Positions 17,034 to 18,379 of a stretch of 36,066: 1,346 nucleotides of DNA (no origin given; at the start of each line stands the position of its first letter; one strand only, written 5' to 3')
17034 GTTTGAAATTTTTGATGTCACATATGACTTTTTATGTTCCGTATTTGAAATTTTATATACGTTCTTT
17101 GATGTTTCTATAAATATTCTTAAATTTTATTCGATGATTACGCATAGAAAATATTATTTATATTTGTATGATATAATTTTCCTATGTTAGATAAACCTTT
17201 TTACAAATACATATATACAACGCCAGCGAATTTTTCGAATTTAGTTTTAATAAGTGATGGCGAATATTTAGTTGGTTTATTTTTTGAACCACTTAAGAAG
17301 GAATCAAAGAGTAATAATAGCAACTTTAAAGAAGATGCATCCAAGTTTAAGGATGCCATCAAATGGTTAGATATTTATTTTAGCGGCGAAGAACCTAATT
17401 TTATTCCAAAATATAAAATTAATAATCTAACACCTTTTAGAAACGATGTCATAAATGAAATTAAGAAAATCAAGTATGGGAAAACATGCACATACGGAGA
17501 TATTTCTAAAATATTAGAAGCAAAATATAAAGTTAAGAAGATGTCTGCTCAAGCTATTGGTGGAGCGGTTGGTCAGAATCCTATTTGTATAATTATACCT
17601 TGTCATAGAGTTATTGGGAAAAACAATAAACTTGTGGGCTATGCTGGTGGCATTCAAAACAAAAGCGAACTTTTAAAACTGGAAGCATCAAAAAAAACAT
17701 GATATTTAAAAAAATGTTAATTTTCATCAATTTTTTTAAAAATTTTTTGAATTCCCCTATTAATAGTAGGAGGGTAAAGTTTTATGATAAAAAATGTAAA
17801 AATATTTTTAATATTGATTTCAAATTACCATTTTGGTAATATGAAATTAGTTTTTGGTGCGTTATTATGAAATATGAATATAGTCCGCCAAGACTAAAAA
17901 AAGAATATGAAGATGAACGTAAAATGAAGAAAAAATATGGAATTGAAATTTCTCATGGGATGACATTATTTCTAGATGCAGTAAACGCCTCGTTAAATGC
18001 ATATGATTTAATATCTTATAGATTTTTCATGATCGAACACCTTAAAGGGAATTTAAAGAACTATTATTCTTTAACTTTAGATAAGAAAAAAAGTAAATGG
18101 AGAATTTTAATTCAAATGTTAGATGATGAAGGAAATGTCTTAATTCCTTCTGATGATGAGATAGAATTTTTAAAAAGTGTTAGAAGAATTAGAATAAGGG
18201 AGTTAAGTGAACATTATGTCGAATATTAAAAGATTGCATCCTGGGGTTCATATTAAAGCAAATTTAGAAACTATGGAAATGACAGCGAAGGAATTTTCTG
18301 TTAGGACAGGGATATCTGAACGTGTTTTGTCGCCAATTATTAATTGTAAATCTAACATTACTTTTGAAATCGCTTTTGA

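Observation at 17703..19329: Compact three-part module: micro-ORF, HigB-like toxin and HigA-HTH::ImmA/IrrE peptidase fusion. Candidate signal-responsive TA/defence system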

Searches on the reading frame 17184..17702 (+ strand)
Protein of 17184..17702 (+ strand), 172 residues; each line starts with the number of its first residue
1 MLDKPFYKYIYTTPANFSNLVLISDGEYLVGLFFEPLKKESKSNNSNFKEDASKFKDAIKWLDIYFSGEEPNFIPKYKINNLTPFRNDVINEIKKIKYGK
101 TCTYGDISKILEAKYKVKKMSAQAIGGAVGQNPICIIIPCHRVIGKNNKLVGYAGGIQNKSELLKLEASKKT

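Call 4: search_protein_families(library=pfam, proteins=[window:17184-17702:+], max_evalue=1)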
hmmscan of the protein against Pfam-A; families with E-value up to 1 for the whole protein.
window:17184-17702:+ (172 aa): 2 families
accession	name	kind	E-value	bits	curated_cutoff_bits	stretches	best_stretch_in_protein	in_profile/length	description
PF01035.26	DNA_binding_1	-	1.6e-26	92.4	27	1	84-168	1-80/81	6-O-methylguanine DNA methyltransferase, DNA binding domain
PF02870.21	Methyltransf_1N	-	3.3e-05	24.8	21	1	18-73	11-65/71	6-O-methylguanine DNA methyltransferase, ribonuclease-like domain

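Call 5: search_protein_families(library=ncbifam, proteins=[window:17184-17702:+], max_evalue=1)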
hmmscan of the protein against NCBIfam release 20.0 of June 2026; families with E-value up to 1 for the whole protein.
window:17184-17702:+ (172 aa): 6 families
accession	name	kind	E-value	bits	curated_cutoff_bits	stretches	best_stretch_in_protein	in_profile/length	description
TIGR00589.1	ogt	superfamily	2.8e-24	85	46.4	1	83-167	1-80/80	methylated-DNA--[protein]-cysteine S-methyltransferase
NF007626.0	PRK10286.1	equivalog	2.5e-19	70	192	1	79-167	83-166/171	methylated-DNA--[protein]-cysteine S-methyltransferase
NF003022.0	PRK03887.1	equivalog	1.3e-18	67.5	164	1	44-170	53-171/175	methylated-DNA--protein-cysteine methyltransferase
NF041132.1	DNA_protcyst_Mta_Thcoc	equivalog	4.2e-17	62.5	250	1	45-167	54-168/169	methylated-DNA--protein-cysteine methyltransferase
NF011964.0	PRK15435.1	equivalog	3.9e-12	45.8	345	1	83-171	269-352/354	bifunctional DNA-binding transcriptional regulator/O6-methylguanine-DNA methyltransferase Ada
NF040730.1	CxCC_doxin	equivalog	0.034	13.9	65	1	46-79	19-51/83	thioredoxin-like (seleno)protein SaoT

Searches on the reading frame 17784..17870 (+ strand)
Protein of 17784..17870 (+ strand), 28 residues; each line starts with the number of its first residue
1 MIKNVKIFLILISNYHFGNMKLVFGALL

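Call 4: search_protein_families(library=pfam, proteins=[window:17784-17870:+], max_evalue=1)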
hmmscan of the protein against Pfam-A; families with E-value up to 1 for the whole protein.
window:17784-17870:+ (28 aa): 0 families

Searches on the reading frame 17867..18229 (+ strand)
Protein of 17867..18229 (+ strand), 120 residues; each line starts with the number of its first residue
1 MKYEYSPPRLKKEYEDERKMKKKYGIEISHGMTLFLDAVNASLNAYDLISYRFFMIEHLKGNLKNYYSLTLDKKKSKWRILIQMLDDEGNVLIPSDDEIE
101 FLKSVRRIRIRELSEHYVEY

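Call 4: search_protein_families(library=pfam, proteins=[window:17867-18229:+], max_evalue=1)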
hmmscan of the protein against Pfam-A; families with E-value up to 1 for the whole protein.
window:17867-18229:+ (120 aa): 2 families
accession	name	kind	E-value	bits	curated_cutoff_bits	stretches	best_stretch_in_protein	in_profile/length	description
PF05015.19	HigB-like_toxin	-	6.7e-05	23.7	27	1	9-86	7-80/91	RelE-like toxin of type II toxin-antitoxin system HigB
PF23725.1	Dredd_N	-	0.089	13.1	27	1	36-82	8-57/100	Caspase-8, N-terminal domain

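Call 5: search_protein_families(library=ncbifam, proteins=[window:17867-18229:+], max_evalue=1)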
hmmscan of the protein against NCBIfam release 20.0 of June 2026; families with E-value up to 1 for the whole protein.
window:17867-18229:+ (120 aa): 0 families

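Call 6: search_protein_families(library=padloc, proteins=[window:17867-18229:+], max_evalue=1)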
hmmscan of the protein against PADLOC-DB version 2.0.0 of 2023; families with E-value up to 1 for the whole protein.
window:17867-18229:+ (120 aa): 0 families

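Call 23: find_homologous_proteins(query=window:17867-18229:+)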
Query window:17867-18229:+ (120 aa): 55 proteins with E <= 0.001 among 58 candidates.
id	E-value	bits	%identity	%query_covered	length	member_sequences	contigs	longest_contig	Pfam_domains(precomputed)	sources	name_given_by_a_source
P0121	3.7e-67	241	95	100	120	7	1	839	-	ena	-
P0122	1.5e-49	185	73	100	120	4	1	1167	PF05015.19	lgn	-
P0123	5.6e-49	183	73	100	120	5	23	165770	PF05015.19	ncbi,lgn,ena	-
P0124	2.1e-47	178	68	100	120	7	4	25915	-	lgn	-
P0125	3.2e-46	174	69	100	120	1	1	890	PF05015.19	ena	-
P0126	3.3e-46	174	70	100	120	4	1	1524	-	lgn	-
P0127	8.9e-46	172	69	100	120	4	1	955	PF05015.19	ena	-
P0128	9.7e-46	172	69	100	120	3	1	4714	PF05015.19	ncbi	-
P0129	3.6e-45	170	67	100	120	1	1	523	PF05015.19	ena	-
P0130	5.2e-45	170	68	100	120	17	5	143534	PF05015.19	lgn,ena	-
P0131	6.5e-45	170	69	100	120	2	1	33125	PF05015.19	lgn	-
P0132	9.1e-45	169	68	100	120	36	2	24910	PF05015.19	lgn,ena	-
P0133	9.1e-45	169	68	100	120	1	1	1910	-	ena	-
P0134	2.8e-44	168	68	100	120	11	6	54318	-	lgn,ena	-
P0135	7.0e-44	166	69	100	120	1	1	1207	-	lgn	-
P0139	2.8e-43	164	63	98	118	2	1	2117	PF05015.19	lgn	-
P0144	3.0e-42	161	66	100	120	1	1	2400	PF05015.19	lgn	-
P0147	1.7e-41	159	62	100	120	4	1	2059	PF05015.19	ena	-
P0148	2.2e-41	158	65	100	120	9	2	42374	PF05015.19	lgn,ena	-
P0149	2.5e-41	158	63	100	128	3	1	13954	PF05015.19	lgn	-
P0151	2.6e-41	158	65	100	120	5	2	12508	PF05015.19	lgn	-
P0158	4.6e-40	154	60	100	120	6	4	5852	PF05015.19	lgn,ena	-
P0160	9.7e-39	150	66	89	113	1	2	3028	PF05015.19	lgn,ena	-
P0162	2.1e-38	149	66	89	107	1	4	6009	PF05015.19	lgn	-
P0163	2.4e-38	148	60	100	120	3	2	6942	PF05015.19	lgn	-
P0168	1.2e-34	136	66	82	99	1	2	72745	PF05015.19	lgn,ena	-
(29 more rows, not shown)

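Call 33: search_solved_structures(query=A4, max_evalue=10, show_alignments=3)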
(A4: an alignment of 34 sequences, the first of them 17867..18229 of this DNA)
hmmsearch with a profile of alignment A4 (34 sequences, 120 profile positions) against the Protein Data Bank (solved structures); distinct sequences matched with E-value up to 10: 2.
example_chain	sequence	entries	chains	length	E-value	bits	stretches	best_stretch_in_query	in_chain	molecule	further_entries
3i71_A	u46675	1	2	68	1.5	12.2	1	29-80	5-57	Ethanolamine utilization protein eutK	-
8fjf_A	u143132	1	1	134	1.8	11.9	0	4-27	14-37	H10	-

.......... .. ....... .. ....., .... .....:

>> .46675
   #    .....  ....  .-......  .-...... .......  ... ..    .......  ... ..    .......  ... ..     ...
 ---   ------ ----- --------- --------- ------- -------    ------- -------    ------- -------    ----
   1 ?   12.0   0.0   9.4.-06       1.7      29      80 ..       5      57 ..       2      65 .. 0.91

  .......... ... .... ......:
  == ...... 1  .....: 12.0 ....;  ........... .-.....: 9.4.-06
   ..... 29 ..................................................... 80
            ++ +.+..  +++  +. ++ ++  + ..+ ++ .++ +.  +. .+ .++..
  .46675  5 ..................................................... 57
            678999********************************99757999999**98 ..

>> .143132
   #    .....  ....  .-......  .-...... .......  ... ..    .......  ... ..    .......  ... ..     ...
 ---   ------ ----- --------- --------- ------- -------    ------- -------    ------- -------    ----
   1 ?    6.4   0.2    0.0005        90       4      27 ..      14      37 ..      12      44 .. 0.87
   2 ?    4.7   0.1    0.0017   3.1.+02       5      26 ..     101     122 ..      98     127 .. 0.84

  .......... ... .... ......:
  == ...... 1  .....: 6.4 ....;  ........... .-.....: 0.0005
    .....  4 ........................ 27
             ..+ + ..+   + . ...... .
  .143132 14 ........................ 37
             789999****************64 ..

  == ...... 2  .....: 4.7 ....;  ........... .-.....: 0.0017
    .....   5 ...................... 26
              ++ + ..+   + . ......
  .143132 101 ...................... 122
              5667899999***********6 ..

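Call 37: predict_structure(alignment_id=A4)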
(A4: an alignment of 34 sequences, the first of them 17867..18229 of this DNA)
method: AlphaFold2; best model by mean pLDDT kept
length: 120 residues; sequences in the alignment: 34
mean_pLDDT: 90.3   pTM: 0.84
mean pLDDT of the five models: 90.3, 90.3, 89.8, 87.1, 84.4
residues with pLDDT >= 90: 92; 70-90: 20; 50-70: 5; < 50: 3
segments of 3 or more residues with pLDDT < 50: 118-120
pLDDT, mean of each block of 10 residues (from residue 1): 97 96 93 95 95 88 92 76 96 92 97 67
secondary structure, 60 per line:
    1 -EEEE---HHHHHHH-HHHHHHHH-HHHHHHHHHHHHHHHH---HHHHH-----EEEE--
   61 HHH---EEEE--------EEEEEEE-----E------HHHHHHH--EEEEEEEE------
elements in order: E2-5 H9-15 H17-24 H26-41 H45-49 E55-58 E67-70 E79-85 H98-104 E107-114

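Call 40: fold_search(model_id=the predicted structure, library=pdb)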
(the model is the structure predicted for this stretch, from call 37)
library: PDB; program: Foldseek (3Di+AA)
matches with E <= 10: 172; with E <= 0.001: 0
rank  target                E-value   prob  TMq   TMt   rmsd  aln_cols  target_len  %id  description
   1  4mct_B                4.8e-03  1.00  0.46  0.59   5.5        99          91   17  P. vulgaris HIGBA structure, crystal form 1 (released 2013-12-11)
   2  4ypb_QY               5.4e-03  1.00  0.43  0.54   5.1        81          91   21  Precleavage 70S structure of the P. vulgaris HigB DeltaH92 toxin bound to the AAA codon (released 2015-10-21)
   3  4w4g_QY               5.8e-03  1.00  0.45  0.57   4.4       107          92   17  Postcleavage state of 70S bound to HigB toxin and AAA (lysine) codon (released 2015-10-21)
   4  5ixl_D                1.3e-02  0.98  0.44  0.54   9.0        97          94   18  Structure of P. vulgaris HigB toxin Y91A variant (released 2016-07-20)
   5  4mmj                  5.7e-02  0.97  0.49  0.62   3.8       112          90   13  crystal structure of YafQ from E.coli strain BL21(DE3) (released 2014-06-25)
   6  4mmg_B                6.1e-02  0.97  0.48  0.61   3.9       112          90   15  crystal structure of YafQ mutant H87Q from E.coli (released 2014-06-25)
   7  4lsy_A                1.1e-01  0.93  0.50  0.64   4.4       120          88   12  Crystal structure of copper-bound L66S mutant toxin from Helicobacter pylori (released 2014-02-05)
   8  8s54_R                5.4e-01  0.11  0.25  0.23   9.7        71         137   15  RNA polymerase II early elongation complex bound to TFIIE and TFIIF - state b (composite structure) (released 2024-04-17)
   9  7ycs_A                6.1e-01  0.41  0.42  0.49   5.4       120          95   11  Heterotetramer of Antitoxin PrpA together with Toxin PrpT from Pseudoalteromonas rubra (released 2022-09-21)
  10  6ylc_D                6.5e-01  0.11  0.21  0.11   9.5       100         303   14  Biochemical, Cellular and Structural Characterization of Novel ERK3 Inhibitors (released 2020-09-23)
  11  5amq_A                9.5e-01  0.06  0.21  0.02  13.5        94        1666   14  Structure of the La Crosse Bunyavirus polymerase in complex with the 3' and 5' viral RNA (released 2015-06-03)
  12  8ki8_A                1.2e+00  0.06  0.23  0.02  14.7       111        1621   13  structure of Tomato spotted wilt virus L protein binding to 5'vRNA (released 2024-09-25)
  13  8chu_B                1.9e+00  0.02  0.13  0.13  14.8        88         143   15  Crystal structure of human PURA repeat I-II K97E mutant (released 2024-02-21)
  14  7pkq_M                2.0e+00  0.02  0.18  0.14  15.2        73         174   16  Small subunit of the Chlamydomonas reinhardtii mitoribosome (released 2023-06-14)
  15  8r4u_A                2.2e+00  0.04  0.18  0.09   4.5        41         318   29  Structure of salt-inducible kinase 3 with inhibitors (released 2024-03-27)
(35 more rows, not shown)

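Call 64: search_protein_families(library=pfam, proteins=[P0123, P0130], max_evalue=0.1)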
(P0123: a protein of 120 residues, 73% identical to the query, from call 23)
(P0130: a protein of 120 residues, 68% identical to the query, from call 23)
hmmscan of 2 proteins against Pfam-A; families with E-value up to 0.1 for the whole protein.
P0123 (120 aa): 2 families
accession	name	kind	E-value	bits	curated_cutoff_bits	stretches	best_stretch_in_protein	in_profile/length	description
PF05015.19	HigB-like_toxin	-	1.8e-07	31.9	27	1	6-85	4-79/91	RelE-like toxin of type II toxin-antitoxin system HigB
PF21129.3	TibC_1st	-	0.081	13.4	27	0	75-108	19-51/63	Glycosyltransferase TibC, N-terminal domain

P0130 (120 aa): 1 family
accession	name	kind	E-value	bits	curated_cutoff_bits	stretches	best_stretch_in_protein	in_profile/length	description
PF05015.19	HigB-like_toxin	-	1.2e-05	26.1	27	1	10-86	8-80/91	RelE-like toxin of type II toxin-antitoxin system HigB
